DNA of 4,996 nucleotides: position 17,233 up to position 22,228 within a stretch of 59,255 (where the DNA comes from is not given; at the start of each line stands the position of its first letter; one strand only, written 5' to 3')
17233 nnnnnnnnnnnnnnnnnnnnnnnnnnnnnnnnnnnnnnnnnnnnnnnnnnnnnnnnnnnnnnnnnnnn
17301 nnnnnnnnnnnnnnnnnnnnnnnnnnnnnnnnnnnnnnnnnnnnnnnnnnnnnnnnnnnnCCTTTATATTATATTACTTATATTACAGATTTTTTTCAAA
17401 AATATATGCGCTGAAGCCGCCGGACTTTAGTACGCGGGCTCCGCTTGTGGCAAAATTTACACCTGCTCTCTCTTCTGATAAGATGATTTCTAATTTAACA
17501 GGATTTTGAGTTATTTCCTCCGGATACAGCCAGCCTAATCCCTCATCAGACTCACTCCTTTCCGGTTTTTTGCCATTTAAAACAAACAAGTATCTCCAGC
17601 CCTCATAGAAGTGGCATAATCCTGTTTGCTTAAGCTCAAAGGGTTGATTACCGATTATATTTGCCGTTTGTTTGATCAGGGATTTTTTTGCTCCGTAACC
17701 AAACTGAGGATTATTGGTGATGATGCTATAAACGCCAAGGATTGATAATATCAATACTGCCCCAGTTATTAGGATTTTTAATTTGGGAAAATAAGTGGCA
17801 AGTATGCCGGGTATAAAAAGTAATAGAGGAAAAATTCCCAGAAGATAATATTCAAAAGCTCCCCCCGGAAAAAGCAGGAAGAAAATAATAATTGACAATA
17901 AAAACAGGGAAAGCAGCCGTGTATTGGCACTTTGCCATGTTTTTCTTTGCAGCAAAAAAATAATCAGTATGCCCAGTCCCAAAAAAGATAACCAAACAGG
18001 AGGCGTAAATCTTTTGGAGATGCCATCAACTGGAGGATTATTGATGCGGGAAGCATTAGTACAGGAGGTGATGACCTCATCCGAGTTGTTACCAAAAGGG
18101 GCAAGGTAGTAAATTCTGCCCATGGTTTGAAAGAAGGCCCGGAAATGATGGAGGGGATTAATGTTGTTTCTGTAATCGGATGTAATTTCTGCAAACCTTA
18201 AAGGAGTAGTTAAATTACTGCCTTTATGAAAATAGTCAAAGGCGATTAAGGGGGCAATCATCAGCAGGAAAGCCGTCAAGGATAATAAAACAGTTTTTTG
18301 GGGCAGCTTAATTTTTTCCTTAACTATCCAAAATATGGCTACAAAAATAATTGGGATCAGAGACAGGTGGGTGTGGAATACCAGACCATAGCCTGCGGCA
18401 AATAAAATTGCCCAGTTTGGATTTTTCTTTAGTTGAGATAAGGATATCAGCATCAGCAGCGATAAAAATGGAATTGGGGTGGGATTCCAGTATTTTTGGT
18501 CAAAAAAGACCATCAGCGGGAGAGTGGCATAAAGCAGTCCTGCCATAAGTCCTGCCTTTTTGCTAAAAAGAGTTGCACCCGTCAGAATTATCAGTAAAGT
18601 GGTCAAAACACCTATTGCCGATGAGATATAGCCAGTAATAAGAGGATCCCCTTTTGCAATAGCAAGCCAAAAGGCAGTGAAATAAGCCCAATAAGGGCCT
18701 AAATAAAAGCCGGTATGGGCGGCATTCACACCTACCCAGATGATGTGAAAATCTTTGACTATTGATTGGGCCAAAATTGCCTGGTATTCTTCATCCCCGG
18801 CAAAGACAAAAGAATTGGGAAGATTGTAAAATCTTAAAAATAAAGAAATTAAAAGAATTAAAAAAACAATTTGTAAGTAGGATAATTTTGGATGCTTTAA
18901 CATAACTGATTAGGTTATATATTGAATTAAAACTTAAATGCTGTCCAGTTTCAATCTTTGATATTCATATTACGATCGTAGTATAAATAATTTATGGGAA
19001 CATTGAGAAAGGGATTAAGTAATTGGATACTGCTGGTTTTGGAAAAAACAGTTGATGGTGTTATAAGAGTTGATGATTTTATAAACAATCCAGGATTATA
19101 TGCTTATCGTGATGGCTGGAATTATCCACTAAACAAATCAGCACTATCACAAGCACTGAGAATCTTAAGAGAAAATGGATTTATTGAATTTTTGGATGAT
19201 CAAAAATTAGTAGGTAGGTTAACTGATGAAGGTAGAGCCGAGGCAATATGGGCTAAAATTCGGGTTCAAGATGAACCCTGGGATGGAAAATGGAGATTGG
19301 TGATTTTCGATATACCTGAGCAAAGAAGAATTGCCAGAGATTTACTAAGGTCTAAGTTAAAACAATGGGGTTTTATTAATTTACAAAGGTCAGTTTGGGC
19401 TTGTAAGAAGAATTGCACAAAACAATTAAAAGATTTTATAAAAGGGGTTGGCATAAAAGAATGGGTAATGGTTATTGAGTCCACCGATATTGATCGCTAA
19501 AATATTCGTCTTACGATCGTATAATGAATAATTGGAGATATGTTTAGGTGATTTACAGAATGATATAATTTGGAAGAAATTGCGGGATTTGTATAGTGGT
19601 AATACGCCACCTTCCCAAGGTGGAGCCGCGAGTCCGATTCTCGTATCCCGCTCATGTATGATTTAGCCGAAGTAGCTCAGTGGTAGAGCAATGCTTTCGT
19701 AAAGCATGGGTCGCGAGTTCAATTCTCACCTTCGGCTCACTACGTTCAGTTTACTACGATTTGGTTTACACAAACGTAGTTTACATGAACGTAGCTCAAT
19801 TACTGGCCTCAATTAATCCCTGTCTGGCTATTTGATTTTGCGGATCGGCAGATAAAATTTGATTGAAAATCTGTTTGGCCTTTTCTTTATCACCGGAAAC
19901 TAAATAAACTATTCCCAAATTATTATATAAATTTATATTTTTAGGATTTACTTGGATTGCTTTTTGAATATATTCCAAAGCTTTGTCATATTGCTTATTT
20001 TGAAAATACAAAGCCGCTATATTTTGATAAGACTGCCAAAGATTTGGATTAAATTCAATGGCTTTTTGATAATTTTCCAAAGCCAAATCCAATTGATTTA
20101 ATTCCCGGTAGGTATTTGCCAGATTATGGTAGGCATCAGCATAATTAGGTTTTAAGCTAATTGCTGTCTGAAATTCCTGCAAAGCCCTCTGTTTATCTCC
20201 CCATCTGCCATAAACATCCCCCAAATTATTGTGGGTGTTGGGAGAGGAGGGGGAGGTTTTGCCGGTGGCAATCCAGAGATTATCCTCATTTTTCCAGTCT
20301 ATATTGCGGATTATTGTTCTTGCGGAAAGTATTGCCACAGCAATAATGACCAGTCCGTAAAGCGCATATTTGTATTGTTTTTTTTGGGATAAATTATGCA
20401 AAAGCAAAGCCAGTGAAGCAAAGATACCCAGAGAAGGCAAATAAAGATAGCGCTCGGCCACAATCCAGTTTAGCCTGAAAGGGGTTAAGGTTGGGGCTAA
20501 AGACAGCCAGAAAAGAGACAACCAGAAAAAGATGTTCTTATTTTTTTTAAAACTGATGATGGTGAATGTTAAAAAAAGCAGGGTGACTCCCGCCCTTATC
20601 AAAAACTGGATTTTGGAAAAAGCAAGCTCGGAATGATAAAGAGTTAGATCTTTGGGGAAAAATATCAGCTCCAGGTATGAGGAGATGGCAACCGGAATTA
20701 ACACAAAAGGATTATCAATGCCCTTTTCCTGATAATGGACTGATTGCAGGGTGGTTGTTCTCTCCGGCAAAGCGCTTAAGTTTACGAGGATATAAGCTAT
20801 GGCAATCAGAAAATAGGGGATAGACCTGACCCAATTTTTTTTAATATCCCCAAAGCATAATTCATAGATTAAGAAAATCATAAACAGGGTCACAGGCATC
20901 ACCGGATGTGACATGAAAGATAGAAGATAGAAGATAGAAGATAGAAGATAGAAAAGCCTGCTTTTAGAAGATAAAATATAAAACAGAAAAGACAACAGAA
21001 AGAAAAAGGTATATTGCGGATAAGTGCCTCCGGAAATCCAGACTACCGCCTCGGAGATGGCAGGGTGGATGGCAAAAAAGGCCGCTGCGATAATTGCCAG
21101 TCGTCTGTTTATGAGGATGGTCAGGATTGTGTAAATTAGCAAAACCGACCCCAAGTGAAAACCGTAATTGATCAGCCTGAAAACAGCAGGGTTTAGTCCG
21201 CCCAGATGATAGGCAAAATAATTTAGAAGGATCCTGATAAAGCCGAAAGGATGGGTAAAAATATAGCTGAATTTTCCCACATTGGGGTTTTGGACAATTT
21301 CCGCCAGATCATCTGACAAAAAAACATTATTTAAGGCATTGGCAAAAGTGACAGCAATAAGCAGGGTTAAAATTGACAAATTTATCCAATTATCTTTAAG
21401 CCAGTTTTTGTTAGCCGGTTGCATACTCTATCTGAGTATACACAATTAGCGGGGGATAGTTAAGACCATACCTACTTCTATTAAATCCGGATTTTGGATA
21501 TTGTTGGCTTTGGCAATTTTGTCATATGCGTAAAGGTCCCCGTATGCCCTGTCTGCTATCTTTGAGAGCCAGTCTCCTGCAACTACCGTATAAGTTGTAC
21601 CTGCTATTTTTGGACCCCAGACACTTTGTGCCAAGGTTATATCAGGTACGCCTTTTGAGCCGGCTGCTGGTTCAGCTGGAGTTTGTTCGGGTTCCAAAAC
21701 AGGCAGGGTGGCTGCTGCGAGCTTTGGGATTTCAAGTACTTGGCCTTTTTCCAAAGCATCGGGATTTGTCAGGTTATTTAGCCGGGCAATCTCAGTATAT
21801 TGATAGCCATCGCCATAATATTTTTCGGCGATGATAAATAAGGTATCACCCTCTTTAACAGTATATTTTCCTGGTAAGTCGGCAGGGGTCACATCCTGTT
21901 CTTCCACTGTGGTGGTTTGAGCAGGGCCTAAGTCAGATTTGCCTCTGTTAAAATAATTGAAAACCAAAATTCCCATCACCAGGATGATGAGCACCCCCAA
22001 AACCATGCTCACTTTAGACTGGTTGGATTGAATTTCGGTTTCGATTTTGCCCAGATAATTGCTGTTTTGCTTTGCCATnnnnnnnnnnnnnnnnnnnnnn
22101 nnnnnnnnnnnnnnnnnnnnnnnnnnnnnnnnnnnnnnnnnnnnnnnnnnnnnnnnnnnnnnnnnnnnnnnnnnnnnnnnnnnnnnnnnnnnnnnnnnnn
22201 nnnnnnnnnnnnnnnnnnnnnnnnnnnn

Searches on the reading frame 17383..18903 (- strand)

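Call 46: search_protein_families(library=pfam, proteins=[window:17383-18903:-], max_evalue=0.0001)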
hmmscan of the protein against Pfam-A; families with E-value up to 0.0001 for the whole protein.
window:17383-18903:- (506 aa): 1 family
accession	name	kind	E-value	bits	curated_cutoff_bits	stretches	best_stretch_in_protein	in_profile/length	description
PF13231.12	PMT_2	-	3.5e-06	27.8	26.1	1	70-220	4-158/160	Dolichyl-phosphate-mannose-protein mannosyltransferase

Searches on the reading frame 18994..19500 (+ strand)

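Call 46: search_protein_families(library=pfam, proteins=[window:18994-19500:+], max_evalue=0.0001)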
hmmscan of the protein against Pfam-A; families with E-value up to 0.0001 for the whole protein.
window:18994-19500:+ (168 aa): 1 family
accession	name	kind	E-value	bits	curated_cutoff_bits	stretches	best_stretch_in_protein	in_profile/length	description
PF20803.2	PaaX_M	-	2.1e-23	82.7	24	1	94-164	2-72/83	PaaX protein central Cas2-like domain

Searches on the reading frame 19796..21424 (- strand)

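Call 46: search_protein_families(library=pfam, proteins=[window:19796-21424:-], max_evalue=0.0001)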
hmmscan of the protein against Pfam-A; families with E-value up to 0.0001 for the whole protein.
window:19796-21424:- (542 aa): 16 families
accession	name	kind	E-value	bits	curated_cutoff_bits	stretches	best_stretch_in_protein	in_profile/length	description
PF00515.34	TPR_1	-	6.1e-33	111.7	27.8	3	429-461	1-33/34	Tetratricopeptide repeat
PF13181.12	TPR_8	-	2.7e-29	99.2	25.7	2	429-461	1-33/34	Tetratricopeptide repeat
PF07719.23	TPR_2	-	4e-28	95.6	27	2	465-496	3-34/34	Tetratricopeptide repeat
PF13431.12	TPR_17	-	7.2e-26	88.7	24.4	3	418-449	2-33/34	Tetratricopeptide repeat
PF13414.12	TPR_11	-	2.2e-23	82.1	26.8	3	437-476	2-41/42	TPR repeat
PF13424.12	TPR_12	-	2.9e-23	82.3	30.1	2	467-527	7-75/77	Tetratricopeptide repeat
PF14559.12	TPR_19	-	1.8e-17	63.8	25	2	474-533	2-60/68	Tetratricopeptide repeat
PF13428.12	TPR_14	-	2.4e-14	52.8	23.5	0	466-504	4-42/44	Tetratricopeptide repeat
PF13371.12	TPR_9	-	4.4e-13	49.5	35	1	471-535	3-67/73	Tetratricopeptide repeat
PF13432.12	TPR_16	-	3.2e-12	47.1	32.7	1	472-530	6-64/65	Tetratricopeptide repeat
PF13374.12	TPR_10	-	4.2e-12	46.1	27.5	0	429-457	2-30/42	Tetratricopeptide repeat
PF13174.12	TPR_6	-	3.1e-10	40.4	26.3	0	430-461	1-32/33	Tetratricopeptide repeat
PF12569.14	NatA_aux_su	-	3.6e-08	33.2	33.3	1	455-525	184-254/515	N-terminal acetyltransferase A, auxiliary subunit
PF23914.1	TPR_CcmH_CycH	-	4.9e-08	33.4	42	1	424-530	45-154/158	Cytochrome c-type biogenesis protein H TPR domain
PF13176.12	TPR_7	-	3.7e-07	30.1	27.9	0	431-456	1-28/36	Tetratricopeptide repeat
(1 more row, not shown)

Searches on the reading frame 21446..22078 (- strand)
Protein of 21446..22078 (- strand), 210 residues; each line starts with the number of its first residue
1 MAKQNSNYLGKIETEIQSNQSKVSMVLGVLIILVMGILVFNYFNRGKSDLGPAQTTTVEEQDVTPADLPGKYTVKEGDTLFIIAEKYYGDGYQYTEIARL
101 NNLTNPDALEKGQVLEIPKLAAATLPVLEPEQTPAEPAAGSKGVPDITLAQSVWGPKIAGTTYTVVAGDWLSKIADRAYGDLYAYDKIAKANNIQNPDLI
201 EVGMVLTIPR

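Call 46: search_protein_families(library=pfam, proteins=[window:21446-22078:-], max_evalue=0.0001)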
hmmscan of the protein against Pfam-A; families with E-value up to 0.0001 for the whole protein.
window:21446-22078:- (210 aa): 4 families
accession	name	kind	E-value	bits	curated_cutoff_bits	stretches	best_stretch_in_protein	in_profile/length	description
PF01476.26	LysM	-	9.8e-27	93.1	20.9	2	72-118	1-43/43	LysM domain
PF23457.1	LysM2_NFP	-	6e-09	36.3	36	0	71-118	7-54/56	NFP LysM2 domain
PF23472.1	LysM2_CERK1_LYK3_4_5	-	2.9e-08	34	27.4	0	160-209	5-54/56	LYK3/4/5 LysM2 domain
PF05489.18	Phage_tail_X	-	6.4e-05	22.9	22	0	75-115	6-43/60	Phage Tail Protein X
